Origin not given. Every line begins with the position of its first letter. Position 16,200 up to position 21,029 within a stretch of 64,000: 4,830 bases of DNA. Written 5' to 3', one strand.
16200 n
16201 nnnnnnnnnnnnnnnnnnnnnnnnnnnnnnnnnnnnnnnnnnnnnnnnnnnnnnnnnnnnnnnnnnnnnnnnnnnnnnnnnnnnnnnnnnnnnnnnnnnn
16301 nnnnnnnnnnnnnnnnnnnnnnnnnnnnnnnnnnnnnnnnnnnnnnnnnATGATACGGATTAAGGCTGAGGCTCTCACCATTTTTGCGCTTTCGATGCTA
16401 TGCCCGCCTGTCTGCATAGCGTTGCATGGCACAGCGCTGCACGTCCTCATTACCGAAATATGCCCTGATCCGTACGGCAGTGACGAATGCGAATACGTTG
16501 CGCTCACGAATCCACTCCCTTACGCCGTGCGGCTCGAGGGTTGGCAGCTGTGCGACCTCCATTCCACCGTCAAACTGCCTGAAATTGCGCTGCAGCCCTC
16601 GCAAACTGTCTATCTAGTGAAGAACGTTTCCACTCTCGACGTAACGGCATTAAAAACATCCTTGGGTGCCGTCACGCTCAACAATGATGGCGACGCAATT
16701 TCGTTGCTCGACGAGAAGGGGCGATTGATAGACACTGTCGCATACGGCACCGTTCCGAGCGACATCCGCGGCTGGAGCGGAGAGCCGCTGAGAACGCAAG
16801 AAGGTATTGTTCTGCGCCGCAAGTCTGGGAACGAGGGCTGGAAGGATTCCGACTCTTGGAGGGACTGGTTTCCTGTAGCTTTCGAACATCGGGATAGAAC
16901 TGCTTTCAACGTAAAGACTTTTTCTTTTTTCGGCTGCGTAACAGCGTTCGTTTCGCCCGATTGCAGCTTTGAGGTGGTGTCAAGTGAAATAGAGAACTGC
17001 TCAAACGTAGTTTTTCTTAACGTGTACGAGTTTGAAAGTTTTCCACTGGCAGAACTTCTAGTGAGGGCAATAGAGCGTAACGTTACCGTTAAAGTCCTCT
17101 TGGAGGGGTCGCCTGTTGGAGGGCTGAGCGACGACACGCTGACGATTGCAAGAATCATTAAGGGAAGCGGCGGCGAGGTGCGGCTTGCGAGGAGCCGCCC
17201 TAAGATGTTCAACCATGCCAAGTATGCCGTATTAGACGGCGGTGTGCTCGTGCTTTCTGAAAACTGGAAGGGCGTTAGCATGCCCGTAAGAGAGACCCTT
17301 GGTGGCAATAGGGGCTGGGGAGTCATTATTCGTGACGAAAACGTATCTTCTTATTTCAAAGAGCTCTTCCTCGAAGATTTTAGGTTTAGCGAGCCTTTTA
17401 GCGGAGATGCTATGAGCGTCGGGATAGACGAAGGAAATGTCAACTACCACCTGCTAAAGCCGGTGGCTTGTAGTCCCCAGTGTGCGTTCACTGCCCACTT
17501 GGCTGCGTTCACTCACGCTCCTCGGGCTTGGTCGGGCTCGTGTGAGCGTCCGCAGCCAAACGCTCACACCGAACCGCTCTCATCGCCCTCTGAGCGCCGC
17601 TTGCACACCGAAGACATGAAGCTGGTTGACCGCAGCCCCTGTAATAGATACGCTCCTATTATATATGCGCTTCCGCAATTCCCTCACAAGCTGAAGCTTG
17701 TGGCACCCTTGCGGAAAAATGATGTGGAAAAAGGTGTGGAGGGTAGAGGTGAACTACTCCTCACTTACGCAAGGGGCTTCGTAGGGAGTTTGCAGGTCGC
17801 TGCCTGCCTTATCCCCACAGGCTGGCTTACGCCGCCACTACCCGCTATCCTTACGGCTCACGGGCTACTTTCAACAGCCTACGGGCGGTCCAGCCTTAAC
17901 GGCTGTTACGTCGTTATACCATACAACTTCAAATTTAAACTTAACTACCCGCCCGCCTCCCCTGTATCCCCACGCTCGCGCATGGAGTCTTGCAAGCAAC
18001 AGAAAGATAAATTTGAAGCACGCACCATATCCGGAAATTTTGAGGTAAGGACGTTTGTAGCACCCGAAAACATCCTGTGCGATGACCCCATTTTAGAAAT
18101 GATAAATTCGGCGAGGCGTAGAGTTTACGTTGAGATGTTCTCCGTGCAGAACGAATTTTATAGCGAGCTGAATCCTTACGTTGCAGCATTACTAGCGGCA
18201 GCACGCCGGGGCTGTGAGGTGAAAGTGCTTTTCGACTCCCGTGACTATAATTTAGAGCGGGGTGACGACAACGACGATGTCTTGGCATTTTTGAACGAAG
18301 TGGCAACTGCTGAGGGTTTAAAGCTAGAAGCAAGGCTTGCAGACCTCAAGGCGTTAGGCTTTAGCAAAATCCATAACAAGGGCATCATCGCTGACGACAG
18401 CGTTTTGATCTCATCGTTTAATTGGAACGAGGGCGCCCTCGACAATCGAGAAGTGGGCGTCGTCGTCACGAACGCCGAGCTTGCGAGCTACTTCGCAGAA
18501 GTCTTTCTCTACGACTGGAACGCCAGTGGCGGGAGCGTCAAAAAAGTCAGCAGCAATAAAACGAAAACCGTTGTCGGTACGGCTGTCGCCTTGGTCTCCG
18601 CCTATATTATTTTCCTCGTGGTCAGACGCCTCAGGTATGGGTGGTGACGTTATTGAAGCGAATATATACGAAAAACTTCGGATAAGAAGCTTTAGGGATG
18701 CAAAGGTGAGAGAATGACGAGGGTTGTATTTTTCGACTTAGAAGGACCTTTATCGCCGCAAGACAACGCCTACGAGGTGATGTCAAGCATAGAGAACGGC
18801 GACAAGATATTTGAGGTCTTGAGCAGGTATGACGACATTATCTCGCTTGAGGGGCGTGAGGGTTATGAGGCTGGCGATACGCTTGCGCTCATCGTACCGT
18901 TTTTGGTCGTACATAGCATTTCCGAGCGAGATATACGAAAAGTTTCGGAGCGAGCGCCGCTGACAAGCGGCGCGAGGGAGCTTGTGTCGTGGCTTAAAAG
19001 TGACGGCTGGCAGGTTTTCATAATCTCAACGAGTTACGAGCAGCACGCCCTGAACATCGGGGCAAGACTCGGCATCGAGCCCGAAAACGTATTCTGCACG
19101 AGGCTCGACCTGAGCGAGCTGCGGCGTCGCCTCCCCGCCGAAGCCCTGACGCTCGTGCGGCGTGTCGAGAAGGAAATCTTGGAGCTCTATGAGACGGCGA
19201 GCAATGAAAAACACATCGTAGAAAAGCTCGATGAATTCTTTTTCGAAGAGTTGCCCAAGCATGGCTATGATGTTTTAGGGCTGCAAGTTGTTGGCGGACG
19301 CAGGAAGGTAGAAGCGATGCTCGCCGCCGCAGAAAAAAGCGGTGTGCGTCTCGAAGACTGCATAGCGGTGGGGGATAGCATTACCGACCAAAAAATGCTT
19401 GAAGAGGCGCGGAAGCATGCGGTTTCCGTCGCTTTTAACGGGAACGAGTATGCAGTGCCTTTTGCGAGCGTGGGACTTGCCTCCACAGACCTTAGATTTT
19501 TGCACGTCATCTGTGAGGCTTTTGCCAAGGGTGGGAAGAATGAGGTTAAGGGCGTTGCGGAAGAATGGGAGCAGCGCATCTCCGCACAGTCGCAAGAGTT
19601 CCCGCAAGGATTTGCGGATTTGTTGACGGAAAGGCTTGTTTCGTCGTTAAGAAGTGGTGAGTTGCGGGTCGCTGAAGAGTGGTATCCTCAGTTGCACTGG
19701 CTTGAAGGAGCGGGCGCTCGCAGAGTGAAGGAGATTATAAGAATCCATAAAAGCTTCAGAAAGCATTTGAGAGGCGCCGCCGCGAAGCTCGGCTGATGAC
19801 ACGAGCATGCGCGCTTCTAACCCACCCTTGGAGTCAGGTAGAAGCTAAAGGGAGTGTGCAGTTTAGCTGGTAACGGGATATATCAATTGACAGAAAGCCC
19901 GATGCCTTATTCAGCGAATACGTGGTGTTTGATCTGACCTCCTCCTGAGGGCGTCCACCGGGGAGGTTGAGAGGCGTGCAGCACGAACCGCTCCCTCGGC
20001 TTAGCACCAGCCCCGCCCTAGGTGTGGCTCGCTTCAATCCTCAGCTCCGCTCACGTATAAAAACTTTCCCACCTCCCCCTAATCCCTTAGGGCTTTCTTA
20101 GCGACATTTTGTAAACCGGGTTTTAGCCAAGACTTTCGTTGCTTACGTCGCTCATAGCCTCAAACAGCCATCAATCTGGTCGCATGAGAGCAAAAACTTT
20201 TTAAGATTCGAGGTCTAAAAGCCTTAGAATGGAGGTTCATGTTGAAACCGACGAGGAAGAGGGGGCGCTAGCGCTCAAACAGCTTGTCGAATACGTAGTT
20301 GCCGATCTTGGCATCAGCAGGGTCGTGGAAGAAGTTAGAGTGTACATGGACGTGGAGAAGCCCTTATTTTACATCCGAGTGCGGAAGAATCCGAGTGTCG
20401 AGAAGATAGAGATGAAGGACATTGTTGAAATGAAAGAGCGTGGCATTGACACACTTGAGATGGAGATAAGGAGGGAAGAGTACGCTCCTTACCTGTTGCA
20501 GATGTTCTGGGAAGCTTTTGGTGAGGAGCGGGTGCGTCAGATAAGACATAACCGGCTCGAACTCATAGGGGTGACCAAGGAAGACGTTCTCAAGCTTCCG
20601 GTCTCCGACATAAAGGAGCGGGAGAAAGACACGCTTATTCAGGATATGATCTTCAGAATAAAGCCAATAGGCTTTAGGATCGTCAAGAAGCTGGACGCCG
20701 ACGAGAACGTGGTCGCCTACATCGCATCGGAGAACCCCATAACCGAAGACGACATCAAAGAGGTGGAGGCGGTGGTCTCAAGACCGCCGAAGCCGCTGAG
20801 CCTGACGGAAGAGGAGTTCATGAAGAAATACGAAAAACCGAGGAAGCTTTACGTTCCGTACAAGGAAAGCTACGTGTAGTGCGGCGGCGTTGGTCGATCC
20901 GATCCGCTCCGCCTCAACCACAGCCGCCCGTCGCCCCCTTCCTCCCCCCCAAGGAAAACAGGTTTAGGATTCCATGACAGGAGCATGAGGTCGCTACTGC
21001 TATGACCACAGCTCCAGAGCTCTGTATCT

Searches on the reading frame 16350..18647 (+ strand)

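Call 65: search_protein_families(library=pfam, proteins=[window:16350-18647:+], max_evalue=0.01)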
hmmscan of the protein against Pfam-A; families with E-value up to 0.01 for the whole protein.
window:16350-18647:+ (765 aa): 4 families
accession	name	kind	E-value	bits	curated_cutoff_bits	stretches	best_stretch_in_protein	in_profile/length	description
PF13091.12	PLDc_2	-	6.8e-26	91.1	27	2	581-723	1-132/132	PLD-like domain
PF00932.25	LTD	-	2.4e-14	54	34.3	1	31-133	7-108/109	Lamin Tail Domain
PF00614.28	PLDc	-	0.0027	18.1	21.9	0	675-696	6-28/28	Phospholipase D Active site motif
PF11495.14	Regulator_TrmB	-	0.0029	17.3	22.2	0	581-655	15-78/233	Archaeal transcriptional regulator TrmB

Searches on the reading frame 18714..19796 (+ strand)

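Call 11: search_protein_families(library=pfam, proteins=[window:18714-19796:+])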
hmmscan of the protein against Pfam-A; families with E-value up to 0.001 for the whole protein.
window:18714-19796:+ (360 aa): 4 families
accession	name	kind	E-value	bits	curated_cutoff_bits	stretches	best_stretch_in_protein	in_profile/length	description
PF00702.32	Hydrolase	-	1.6e-11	45.4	26.4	2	3-125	2-141/191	haloacid dehalogenase-like hydrolase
PF12710.13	HAD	-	2.9e-09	38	27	0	5-132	1-133/189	haloacid dehalogenase-like hydrolase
PF13419.12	HAD_2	-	0.00045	20.8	23.8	0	199-228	138-167/178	Haloacid dehalogenase-like hydrolase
PF08282.18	Hydrolase_3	-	0.00079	19.7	20.9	0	194-239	184-228/255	haloacid dehalogenase-like hydrolase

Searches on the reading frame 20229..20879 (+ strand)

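Call 11: search_protein_families(library=pfam, proteins=[window:20229-20879:+])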
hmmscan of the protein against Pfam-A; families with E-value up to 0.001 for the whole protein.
window:20229-20879:+ (216 aa): 1 family
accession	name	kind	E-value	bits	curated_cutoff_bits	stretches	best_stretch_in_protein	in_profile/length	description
PF09886.14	DUF2113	-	1.7e-30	106.2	27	1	4-182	2-178/183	Uncharacterized protein conserved in archaea (DUF2113)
